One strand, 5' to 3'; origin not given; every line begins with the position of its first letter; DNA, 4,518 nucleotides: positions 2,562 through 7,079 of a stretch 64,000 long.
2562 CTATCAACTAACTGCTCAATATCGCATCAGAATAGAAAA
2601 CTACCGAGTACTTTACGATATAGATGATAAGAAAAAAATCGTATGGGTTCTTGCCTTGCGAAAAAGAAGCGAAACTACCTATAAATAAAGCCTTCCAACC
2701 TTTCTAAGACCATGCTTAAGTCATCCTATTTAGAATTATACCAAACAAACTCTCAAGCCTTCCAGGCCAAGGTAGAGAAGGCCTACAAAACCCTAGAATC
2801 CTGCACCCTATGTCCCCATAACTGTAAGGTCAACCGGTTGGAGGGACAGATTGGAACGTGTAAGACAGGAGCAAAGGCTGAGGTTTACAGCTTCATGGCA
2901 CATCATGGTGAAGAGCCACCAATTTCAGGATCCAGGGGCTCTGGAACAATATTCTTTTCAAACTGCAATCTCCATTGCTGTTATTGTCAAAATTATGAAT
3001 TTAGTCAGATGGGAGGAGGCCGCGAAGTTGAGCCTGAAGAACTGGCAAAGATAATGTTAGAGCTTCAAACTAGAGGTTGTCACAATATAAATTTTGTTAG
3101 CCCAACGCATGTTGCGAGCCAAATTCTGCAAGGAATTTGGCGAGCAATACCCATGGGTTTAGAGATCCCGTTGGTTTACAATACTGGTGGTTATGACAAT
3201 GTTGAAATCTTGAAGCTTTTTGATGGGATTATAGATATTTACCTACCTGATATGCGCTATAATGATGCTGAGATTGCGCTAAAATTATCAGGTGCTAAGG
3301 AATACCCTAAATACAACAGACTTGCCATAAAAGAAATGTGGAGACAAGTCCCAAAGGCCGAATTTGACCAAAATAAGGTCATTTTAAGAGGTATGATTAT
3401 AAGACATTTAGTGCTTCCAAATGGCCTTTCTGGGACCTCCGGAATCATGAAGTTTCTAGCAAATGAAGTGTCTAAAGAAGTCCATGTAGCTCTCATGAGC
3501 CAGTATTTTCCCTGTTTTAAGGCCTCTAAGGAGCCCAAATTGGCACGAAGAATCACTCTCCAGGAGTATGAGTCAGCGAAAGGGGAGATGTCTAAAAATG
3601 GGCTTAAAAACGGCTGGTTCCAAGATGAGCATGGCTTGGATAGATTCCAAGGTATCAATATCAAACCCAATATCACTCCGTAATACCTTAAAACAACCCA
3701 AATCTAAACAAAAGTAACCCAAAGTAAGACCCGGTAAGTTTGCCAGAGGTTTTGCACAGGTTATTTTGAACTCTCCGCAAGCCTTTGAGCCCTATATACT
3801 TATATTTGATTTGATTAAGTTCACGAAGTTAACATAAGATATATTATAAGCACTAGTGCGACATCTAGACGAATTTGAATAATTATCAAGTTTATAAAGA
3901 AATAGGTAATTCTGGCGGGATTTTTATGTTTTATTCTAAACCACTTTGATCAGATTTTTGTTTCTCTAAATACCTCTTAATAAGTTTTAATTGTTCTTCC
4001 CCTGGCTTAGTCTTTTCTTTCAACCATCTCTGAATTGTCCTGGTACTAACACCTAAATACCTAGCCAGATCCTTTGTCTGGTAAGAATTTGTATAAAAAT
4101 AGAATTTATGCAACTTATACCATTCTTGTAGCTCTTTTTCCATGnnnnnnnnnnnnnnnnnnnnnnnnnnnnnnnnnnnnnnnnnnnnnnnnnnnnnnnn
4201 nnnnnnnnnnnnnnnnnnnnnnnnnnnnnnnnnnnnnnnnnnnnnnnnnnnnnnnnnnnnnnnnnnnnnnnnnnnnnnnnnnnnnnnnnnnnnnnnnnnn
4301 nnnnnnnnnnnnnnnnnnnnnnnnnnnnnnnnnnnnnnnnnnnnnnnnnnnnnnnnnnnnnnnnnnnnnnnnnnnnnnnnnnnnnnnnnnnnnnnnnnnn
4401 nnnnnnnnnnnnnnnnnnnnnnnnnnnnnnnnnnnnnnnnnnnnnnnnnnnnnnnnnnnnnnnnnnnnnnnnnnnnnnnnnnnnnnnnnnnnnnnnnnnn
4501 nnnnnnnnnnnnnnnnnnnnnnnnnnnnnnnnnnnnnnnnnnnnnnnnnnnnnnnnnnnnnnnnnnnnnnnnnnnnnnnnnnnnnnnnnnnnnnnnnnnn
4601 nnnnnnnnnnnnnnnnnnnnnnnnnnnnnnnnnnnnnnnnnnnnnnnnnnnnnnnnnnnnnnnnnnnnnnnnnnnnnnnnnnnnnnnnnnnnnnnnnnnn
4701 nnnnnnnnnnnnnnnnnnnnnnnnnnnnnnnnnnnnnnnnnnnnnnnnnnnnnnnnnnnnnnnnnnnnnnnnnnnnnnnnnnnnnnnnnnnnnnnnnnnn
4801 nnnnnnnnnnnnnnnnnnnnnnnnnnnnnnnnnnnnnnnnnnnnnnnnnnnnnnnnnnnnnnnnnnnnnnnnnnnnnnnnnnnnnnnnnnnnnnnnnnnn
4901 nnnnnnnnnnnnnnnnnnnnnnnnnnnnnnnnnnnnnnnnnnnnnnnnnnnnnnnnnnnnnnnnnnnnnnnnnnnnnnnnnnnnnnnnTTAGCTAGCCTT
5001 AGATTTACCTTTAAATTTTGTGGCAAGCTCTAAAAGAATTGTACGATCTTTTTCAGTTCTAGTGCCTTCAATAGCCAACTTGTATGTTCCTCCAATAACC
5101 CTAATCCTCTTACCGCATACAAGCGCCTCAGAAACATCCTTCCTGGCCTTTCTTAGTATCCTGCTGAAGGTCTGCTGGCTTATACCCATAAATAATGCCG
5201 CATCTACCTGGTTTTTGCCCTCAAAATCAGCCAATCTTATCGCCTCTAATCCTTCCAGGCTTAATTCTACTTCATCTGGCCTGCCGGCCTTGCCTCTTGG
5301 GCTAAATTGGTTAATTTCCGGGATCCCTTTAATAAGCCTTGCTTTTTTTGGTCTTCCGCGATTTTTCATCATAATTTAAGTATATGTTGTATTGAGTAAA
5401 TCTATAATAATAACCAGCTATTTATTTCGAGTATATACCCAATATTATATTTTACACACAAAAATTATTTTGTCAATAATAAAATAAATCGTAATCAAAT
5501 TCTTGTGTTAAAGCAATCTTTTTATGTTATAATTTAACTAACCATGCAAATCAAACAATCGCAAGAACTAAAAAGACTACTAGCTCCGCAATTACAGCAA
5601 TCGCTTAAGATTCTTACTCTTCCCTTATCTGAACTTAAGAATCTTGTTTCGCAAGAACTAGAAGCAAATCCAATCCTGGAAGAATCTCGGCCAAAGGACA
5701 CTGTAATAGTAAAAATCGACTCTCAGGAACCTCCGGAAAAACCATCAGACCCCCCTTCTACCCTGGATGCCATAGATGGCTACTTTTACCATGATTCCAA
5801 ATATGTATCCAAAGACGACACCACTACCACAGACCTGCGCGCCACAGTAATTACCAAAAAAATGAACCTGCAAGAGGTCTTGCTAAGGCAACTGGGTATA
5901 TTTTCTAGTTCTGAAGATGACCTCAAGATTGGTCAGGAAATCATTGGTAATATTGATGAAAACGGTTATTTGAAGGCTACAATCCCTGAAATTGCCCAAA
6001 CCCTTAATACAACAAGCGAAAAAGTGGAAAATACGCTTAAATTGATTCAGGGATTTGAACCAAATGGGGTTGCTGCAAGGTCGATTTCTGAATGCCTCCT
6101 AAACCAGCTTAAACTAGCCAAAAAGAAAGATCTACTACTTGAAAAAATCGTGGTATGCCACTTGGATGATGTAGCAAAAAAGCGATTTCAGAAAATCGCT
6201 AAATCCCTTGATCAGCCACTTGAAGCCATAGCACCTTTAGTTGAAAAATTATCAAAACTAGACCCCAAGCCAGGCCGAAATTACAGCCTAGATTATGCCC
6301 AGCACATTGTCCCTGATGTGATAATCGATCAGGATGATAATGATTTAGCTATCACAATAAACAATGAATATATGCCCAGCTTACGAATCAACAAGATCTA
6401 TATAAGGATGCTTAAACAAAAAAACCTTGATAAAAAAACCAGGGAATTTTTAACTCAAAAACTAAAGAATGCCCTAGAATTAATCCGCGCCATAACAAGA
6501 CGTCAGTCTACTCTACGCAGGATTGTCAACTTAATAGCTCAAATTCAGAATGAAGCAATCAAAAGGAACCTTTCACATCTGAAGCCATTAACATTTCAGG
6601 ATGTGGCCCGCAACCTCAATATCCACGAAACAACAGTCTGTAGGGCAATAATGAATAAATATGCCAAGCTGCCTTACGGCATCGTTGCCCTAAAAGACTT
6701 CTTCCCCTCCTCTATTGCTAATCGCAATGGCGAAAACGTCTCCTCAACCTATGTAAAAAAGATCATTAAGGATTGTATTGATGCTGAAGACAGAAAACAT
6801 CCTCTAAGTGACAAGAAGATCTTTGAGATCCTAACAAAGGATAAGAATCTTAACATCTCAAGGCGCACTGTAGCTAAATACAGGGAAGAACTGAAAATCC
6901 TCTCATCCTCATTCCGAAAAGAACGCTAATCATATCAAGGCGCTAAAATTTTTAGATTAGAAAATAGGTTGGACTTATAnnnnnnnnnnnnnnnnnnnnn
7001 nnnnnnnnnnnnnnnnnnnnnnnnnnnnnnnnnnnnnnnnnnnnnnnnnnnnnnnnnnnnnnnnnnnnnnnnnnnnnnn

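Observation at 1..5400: Toxin-antitoxin-rich island with cytoplasmic papain-like peptidase and HTH/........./DUF134 trio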

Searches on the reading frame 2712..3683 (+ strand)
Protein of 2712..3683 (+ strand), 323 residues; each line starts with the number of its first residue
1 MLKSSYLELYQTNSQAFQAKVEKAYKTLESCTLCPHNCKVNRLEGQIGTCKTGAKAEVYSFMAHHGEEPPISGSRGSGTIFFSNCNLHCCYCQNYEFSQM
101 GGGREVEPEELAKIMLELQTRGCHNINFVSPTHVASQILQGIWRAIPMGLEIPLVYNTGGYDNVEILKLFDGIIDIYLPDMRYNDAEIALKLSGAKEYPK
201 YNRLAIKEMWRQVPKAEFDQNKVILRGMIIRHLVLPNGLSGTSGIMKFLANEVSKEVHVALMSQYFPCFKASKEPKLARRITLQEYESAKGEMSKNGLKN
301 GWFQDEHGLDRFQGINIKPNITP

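Call 3: search_protein_families(library=pfam, proteins=[window:2712-3683:+], max_evalue=0.01)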
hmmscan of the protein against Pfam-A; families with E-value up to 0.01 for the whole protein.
window:2712-3683:+ (323 aa): 2 families
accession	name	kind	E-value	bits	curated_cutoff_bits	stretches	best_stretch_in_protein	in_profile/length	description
PF04055.27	Radical_SAM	-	1.5e-08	35.5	29.5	1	80-171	2-98/166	Radical SAM superfamily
PF13353.11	Fer4_12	-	2.8e-05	24.8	22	1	79-129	9-59/137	4Fe-4S single cluster domain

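Call 4: search_protein_families(library=ncbifam, proteins=[window:2712-3683:+], max_evalue=0.01)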
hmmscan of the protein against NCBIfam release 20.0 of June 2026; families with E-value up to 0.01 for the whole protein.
window:2712-3683:+ (323 aa): 4 families
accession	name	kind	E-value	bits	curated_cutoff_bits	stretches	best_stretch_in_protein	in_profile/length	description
TIGR02495.1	NrdG2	equivalog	1.3e-06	27.9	131.15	1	77-114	18-55/193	anaerobic ribonucleoside-triphosphate reductase activating protein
TIGR04337.1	AmmeMemoSam_rS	hypoth_equivalog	0.00093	18.1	220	0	30-115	13-113/349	AmmeMemoRadiSam system radical SAM enzyme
TIGR02493.1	PFLA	equivalog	0.0015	18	231.75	1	79-115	19-55/235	pyruvate formate-lyase-activating protein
NF008356.0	PRK11145.1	equivalog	0.0058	15.9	375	1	80-115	25-60/246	pyruvate formate lyase 1-activating protein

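Call 32: find_related_loci(query=window:2712-3683:+, collection=metagenome_contigs, flank=8000)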
Query window:2712-3683:+ (323 aa) in metagenome_contigs; peptide patterns used: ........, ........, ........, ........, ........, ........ (x = any residue, [..] = any of these).
600 stretches matched a pattern (row limit reached: there are more); 598 encode a relative of the query (tblastn E <= 1e-3); the best 80 are kept; 80 distinct loci.
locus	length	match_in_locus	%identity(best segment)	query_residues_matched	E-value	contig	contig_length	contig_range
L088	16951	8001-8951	57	3-321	3e-122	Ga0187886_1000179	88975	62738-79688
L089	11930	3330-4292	55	1-321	1e-112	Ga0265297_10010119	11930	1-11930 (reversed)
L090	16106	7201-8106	54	2-304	2e-107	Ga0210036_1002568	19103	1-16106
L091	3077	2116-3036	51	2-318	8e-110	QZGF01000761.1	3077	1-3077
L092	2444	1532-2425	53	2-300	1e-111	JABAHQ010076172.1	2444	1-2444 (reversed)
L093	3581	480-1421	50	1-313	3e-108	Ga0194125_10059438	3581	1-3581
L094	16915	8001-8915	53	5-321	5e-106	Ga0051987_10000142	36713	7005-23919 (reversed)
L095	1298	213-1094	51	3-298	6e-115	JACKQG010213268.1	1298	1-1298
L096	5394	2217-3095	52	4-298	2e-105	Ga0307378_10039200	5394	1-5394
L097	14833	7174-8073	51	5-305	2e-104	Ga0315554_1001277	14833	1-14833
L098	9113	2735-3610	53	6-299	3e-104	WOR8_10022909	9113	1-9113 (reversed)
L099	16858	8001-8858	52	17-305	5e-104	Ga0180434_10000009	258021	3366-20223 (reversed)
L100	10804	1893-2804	50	3-308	5e-103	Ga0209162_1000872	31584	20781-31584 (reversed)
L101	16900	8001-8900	51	4-313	4e-103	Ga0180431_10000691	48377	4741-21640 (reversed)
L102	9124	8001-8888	54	2-298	3e-102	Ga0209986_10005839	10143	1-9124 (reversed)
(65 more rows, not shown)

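Call 65: search_protein_families(library=padloc, proteins=[window:2712-3683:+], max_evalue=0.001)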
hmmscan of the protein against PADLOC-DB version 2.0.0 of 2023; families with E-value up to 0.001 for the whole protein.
window:2712-3683:+ (323 aa): 0 families

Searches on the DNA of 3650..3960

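Call 59: search_rna_families(source=window, start=3650, end=3960, threshold=evalue, max_evalue=1)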
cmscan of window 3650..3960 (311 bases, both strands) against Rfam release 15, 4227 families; matches with E-value up to 1: 1.
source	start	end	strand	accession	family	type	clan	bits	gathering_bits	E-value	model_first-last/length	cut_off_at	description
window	3797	3852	-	RF00083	GlmZ_SraJ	Gene; sRNA;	CL00011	14.1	60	0.26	6-61/214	no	GlmZ RNA activator of glmS mRNA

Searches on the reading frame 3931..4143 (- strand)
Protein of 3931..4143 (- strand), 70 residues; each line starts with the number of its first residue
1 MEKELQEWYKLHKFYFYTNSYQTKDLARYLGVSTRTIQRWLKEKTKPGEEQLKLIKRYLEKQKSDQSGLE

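Call 3: search_protein_families(library=pfam, proteins=[window:3931-4143:-], max_evalue=0.01)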
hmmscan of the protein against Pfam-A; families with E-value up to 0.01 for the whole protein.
window:3931-4143:- (70 aa): 19 families
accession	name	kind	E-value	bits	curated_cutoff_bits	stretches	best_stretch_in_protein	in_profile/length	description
PF13384.12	HTH_23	-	9.1e-07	29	24.6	1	7-52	4-49/50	Homeodomain-like domain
PF01381.28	HTH_3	-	1.3e-06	28.8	23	1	24-60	13-49/55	Helix-turn-helix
PF12728.13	HTH_17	-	2.2e-05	25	27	1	21-44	2-25/51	Helix-turn-helix domain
PF13411.12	MerR_1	-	0.00047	20.6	21.6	1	21-43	1-23/69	MerR HTH family regulatory protein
PF13730.12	HTH_36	-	0.0005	20.3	25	1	22-43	27-48/55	Helix-turn-helix domain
PF16677.11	GP3_package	-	0.00065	20.3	29.4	1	20-66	33-79/105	DNA-packaging protein gp3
PF06056.18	Terminase_5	-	0.00073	19.9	20.3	1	15-53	8-46/58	Putative ATPase subunit of terminase (gpP-like)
PF13542.12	HTH_Tnp_ISL3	-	0.0011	18.8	27.4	1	24-42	30-48/51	Helix-turn-helix domain of transposase family ISL3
PF08279.18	HTH_11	-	0.0012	19.1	25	1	23-42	18-37/55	HTH domain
PF00376.29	MerR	-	0.0012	19.1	28.2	1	23-43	2-22/38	MerR family regulatory protein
PF01527.26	HTH_Tnp_1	-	0.0019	18.8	24.1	1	18-61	21-63/75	Transposase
PF13551.12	HTH_29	-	0.0021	18.5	28.1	1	23-51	15-43/64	Winged helix-turn helix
PF13022.12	HTH_Tnp_1_2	-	0.0045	17.5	27.9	1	19-64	22-69/122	Helix-turn-helix of insertion element transposase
PF20432.4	Xre-like-HTH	-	0.0046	17.7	25.8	1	23-44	26-46/63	Antitoxin Xre-like helix-turn-helix domain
PF15943.11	YdaS_toxin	-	0.0049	17.1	30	1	24-45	12-34/65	Bacterial toxin YdaS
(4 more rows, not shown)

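Call 4: search_protein_families(library=ncbifam, proteins=[window:3931-4143:-], max_evalue=0.01)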
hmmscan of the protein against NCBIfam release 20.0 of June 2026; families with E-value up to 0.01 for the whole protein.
window:3931-4143:- (70 aa): 14 families
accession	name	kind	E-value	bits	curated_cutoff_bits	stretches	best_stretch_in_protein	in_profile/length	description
NF007481.0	PRK10072.1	equivalog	3.5e-05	24.2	110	1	21-56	47-82/96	HTH-type transcriptional regulator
TIGR01764.1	excise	domain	0.00016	21.9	28.8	1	23-45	4-26/49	excisionase family DNA-binding protein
NF047541.1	telomere_Tpg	equivalog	0.00085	19.3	90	1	19-53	33-67/183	telomere-protecting terminal protein Tpg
NF009648.0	PRK13182.1-4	equivalog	0.0012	18.9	170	1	23-49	3-29/184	chromosome-anchoring protein RacA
NF033545.0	transpos_IS630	equivalog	0.0012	18.4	100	1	20-62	12-54/299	IS630 family transposase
NF009649.0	PRK13182.1-5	equivalog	0.0015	18.6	265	1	22-48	2-28/186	chromosome-anchoring protein RacA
NF033558.1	transpos_IS1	equivalog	0.0019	18.2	100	1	5-46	40-81/199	IS1 family transposase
NF040522.1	VC1465_fam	subfamily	0.0022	18.1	70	1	23-62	12-51/111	VC1465 family Xer recombination activation factor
NF047737.1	antiphage_MADS1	equivalog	0.0043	17.3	80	1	24-48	7-31/49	methylation-associated defense system helix-turn-helix domain-containing protein MAD1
TIGR03830.1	CxxCG_CxxCG_HTH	subfamily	0.0047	16.7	61.8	1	22-63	80-120/127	type II TA system antitoxin MqsA family protein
NF033577.2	transpos_IS481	equivalog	0.0067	16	224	1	21-53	14-46/284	IS481 family transposase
NF053881.1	TransRegDeoRBac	equivalog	0.007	15.6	420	1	11-54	12-54/311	DNA-binding transcriptional repressor DeoR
NF046037.1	carphisopro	domain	0.0089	16.2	38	0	24-55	12-43/54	carph-isopro domain-containing protein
TIGR03879.1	near_KaiC_dom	domain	0.0092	16.4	65.1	1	20-53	35-68/91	probable regulatory domain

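Call 65: search_protein_families(library=padloc, proteins=[window:3931-4143:-], max_evalue=0.001)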
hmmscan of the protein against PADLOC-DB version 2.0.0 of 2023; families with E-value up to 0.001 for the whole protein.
window:3931-4143:- (70 aa): 1 family
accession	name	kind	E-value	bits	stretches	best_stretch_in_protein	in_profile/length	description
PDLC04133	mad1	-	6.6e-07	27.5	1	21-48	6-33/60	mads_1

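Call 67: search_protein_families(library=phrogs, proteins=[window:3931-4143:-], max_evalue=0.001)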
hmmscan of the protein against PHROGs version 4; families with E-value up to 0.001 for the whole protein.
window:3931-4143:- (70 aa): 16 families
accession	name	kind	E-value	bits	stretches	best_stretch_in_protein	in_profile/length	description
phrog_8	-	transcription regulation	3.5e-06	27.7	1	24-60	93-129/346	transcriptional regulator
phrog_409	-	transcription regulation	9.9e-06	27.1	1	24-67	28-70/127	transcriptional regulator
phrog_2104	-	unknown function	2e-05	25.7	1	24-56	56-88/103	-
phrog_4494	-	unknown function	6.3e-05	24.4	1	20-54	18-52/109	-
phrog_2967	-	transcription regulation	7.4e-05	23.4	1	21-65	24-68/225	transcriptional regulator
phrog_2328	-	transcription regulation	0.00016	22.4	1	23-58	31-66/128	transcriptional repressor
phrog_7676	-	unknown function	0.00023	22.3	1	14-50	9-47/86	-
phrog_2439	-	transcription regulation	0.00025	21.1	1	20-60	20-60/367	transcriptional regulator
phrog_836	-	transcription regulation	0.00037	21.6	1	17-54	93-131/133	late transcriptional activator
phrog_8446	-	DNA, RNA and nucleotide metabolism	0.00038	21.2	1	15-64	23-74/211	HNH endonuclease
phrog_1558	-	unknown function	0.0004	21.3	1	4-46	120-162/178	-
phrog_10624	-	unknown function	0.00041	20.9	1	14-55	20-61/165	-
phrog_66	-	integration and excision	0.0005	20.8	1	22-47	95-121/412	excisionase and transcriptional regulator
phrog_296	-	integration and excision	0.00066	19.5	1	16-67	236-288/626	DNA transposition protein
phrog_4779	-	transcription regulation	0.00082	20.9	0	24-62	19-56/98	transcriptional regulator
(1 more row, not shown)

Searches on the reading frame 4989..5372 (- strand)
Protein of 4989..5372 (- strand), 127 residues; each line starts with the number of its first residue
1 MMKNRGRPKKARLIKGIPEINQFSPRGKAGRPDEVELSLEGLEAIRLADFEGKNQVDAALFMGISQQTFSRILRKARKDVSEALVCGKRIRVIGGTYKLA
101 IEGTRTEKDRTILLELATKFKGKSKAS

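Call 3: search_protein_families(library=pfam, proteins=[window:4989-5372:-], max_evalue=0.01)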
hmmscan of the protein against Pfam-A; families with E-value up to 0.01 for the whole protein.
window:4989-5372:- (127 aa): 5 families
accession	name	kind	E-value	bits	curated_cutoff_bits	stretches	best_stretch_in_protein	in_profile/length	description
PF02001.22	DUF134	-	1.4e-23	83.7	27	1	2-98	1-96/98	Protein of unknown function DUF134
PF13518.12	HTH_28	-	0.00022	21.6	25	1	42-78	3-38/52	Helix-turn-helix domain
PF04545.22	Sigma70_r4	-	0.00082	19.3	24.1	1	43-78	11-46/50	Sigma-70, region 4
PF13551.12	HTH_29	-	0.0019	18.7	28.1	1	43-85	3-45/64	Winged helix-turn helix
PF08281.18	Sigma70_r4_2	-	0.0095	16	25.7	0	43-79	17-53/54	Sigma-70, region 4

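Call 4: search_protein_families(library=ncbifam, proteins=[window:4989-5372:-], max_evalue=0.01)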
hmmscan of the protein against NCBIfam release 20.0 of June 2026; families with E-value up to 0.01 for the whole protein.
window:4989-5372:- (127 aa): 3 families
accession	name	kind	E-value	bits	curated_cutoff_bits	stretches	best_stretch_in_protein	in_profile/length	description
NF003257.0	PRK04217.1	equivalog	4e-16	59.1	115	1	3-93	7-99/110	hypothetical protein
TIGR02937.1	sigma70-ECF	superfamily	0.0012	18.5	42.9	1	43-84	124-165/165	sigma-70 family RNA polymerase sigma factor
TIGR02959.1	SigZ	equivalog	0.0082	16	168.65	0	37-85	101-149/170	RNA polymerase sigma factor SigZ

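Call 65: search_protein_families(library=padloc, proteins=[window:4989-5372:-], max_evalue=0.001)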
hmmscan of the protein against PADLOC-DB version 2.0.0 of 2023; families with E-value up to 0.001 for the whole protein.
window:4989-5372:- (127 aa): 0 families

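Call 67: search_protein_families(library=phrogs, proteins=[window:4989-5372:-], max_evalue=0.001)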
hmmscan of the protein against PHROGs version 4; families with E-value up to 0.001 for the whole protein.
window:4989-5372:- (127 aa): 0 families

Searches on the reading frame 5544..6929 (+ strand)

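Call 3: search_protein_families(library=pfam, proteins=[window:5544-6929:+], max_evalue=0.01)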
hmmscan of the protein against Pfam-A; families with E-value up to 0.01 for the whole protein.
window:5544-6929:+ (461 aa): 8 families
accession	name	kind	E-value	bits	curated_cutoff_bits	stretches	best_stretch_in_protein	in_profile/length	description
PF04963.19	Sigma54_CBD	-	1.6e-54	184.9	22.9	1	102-286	5-185/185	Sigma-54 factor, core binding domain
PF04552.19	Sigma54_DBD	-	2.6e-48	164.2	22.8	1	301-459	2-159/160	Sigma-54, DNA binding domain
PF00309.25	Sigma54_AID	-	5.4e-09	36.2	23.8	1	3-47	2-46/46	Sigma-54 factor, Activator interacting domain (AID)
PF13384.12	HTH_23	-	0.00027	21.1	24.6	0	350-369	19-38/50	Homeodomain-like domain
PF10078.15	DUF2316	-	0.00042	21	26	0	145-169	24-48/89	Uncharacterized protein conserved in bacteria (DUF2316)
PF08281.18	Sigma70_r4_2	-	0.0019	18.3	25.7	0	343-367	21-45/54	Sigma-70, region 4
PF08279.18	HTH_11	-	0.0021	18.3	25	0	343-369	9-36/55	HTH domain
PF13551.12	HTH_29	-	0.0024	18.4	28.1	0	352-369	16-33/64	Winged helix-turn helix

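Call 4: search_protein_families(library=ncbifam, proteins=[window:5544-6929:+], max_evalue=0.01)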
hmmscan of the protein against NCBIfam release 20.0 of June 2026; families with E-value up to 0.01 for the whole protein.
window:5544-6929:+ (461 aa): 8 families
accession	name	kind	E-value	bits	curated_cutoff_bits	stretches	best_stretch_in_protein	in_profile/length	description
TIGR02395.1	rpoN_sigma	equivalog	1.7e-112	376.7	277.35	1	7-459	1-434/434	RNA polymerase factor sigma-54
NF004595.0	PRK05932.1-2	equivalog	1.3e-97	327.6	513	1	3-460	7-482/484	RNA polymerase factor sigma-54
NF009118.0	PRK12469.1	subfamily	1.3e-93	314.5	396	1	3-460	7-480/483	RNA polymerase factor sigma-54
NF004596.0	PRK05932.1-3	subfamily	1.4e-91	308.1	499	2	93-459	140-505/515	RNA polymerase factor sigma-54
NF004598.0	PRK05932.1-5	equivalog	8.1e-85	285.5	621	2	90-459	133-502/504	RNA polymerase factor sigma-54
NF004597.0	PRK05932.1-4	equivalog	1.1e-70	238.5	817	1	1-460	5-475/477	RNA polymerase factor sigma-54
NF004602.0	PRK05932.2-4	equivalog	2.1e-61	208.1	506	1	2-459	4-409/416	RNA polymerase factor sigma-54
TIGR02937.1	sigma70-ECF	superfamily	0.0013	18.4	42.9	0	223-375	30-160/165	sigma-70 family RNA polymerase sigma factor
